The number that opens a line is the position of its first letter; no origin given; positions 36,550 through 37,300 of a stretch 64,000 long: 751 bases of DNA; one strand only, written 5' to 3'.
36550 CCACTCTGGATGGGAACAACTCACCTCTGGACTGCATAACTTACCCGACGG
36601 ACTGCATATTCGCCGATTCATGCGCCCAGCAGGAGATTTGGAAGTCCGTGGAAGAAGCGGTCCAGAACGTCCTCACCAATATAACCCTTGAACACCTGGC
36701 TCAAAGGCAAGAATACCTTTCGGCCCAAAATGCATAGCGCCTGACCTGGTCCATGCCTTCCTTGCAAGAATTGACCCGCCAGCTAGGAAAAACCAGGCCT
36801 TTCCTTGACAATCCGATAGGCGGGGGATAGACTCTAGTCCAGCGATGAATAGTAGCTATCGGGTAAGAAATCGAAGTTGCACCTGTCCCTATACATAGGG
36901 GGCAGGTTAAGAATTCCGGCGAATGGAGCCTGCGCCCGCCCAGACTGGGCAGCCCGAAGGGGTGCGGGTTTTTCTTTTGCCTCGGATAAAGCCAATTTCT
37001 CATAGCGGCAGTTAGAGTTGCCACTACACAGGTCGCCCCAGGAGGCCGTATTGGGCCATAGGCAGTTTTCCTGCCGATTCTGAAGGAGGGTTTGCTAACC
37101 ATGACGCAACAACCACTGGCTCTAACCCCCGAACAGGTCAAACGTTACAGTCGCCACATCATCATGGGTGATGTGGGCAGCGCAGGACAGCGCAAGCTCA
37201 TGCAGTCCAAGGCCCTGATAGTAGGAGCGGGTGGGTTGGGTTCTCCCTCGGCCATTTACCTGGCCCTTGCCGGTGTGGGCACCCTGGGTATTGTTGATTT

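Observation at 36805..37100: Candidate cysteine-codon leader-peptide attenuator upstream of an E1-like / cysteine synthase operon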

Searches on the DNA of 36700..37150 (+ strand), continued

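Call 43: search_with_rna_model(model_id=R1, sources=[L085, L091, L092, L098, L102, L105, L106, L107, L109, L114, L116, L118, L119, L120, L124, L125, L127, L129, L131, L132], max_evalue=0.01)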
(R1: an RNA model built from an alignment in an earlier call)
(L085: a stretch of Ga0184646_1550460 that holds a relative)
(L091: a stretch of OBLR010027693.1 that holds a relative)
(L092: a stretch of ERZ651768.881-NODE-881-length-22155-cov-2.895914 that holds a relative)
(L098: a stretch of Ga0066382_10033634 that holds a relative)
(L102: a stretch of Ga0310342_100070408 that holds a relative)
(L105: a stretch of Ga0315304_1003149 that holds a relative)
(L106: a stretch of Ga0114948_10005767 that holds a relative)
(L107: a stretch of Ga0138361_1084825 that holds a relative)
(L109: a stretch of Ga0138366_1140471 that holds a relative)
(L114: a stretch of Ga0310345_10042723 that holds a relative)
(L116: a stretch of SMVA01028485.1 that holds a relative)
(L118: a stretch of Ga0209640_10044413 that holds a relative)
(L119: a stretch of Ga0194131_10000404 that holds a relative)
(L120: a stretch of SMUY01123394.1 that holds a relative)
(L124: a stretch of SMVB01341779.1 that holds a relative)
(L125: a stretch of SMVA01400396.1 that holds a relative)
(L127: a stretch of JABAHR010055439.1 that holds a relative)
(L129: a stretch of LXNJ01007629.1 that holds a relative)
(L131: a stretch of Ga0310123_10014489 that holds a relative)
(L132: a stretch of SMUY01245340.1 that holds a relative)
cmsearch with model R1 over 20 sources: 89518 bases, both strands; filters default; matches with E-value up to 0.01: 20.
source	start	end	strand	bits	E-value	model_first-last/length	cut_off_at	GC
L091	1456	1570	+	68.9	2.4e-16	1-122/122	no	0.55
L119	1280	1390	+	63.6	6.1e-15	1-122/122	no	0.55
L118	2615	2727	-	58.2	1.7e-13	1-122/122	no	0.57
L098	978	1091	+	57.4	2.8e-13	1-122/122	no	0.54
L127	160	273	+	55.1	1.2e-12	1-122/122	no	0.54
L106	4727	4839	+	54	2.2e-12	1-122/122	no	0.51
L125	618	730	+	54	2.2e-12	1-122/122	no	0.51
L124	398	509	-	53.9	2.5e-12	1-122/122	no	0.54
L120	184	296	+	53.5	3.1e-12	1-122/122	no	0.52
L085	7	126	+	52.9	4.4e-12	1-122/122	no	0.58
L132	294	407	+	49.2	4.4e-11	1-122/122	no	0.51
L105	11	136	+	48.1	8.8e-11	1-122/122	no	0.52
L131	2556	2681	+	48.1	8.8e-11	1-122/122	no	0.52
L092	5302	5427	+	42.7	2.4e-09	1-122/122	no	0.51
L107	7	136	+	39.1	2.2e-08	1-122/122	no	0.51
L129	2991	3108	+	38.8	2.6e-08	1-122/122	no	0.53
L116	2943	3072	+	38.4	3.5e-08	1-122/122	no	0.52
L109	1557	1686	-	34.5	3.8e-07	1-122/122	no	0.5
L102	33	162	+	32.9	9.9e-07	1-122/122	no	0.48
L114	3759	3821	+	30.9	3.4e-06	1-122/122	no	0.52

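Call 57: search_with_rna_model(model_id=R1, sources=[L136, L137], max_evalue=1)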
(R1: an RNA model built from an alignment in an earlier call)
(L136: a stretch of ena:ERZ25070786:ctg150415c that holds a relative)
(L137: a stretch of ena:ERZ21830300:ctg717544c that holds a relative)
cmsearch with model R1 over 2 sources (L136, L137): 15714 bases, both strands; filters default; matches with E-value up to 1: 2.
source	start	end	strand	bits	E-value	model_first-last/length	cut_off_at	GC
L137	2874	2986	+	57.7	4.2e-14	1-122/122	no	0.52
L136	2766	2883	+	49.6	6e-12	1-122/122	no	0.56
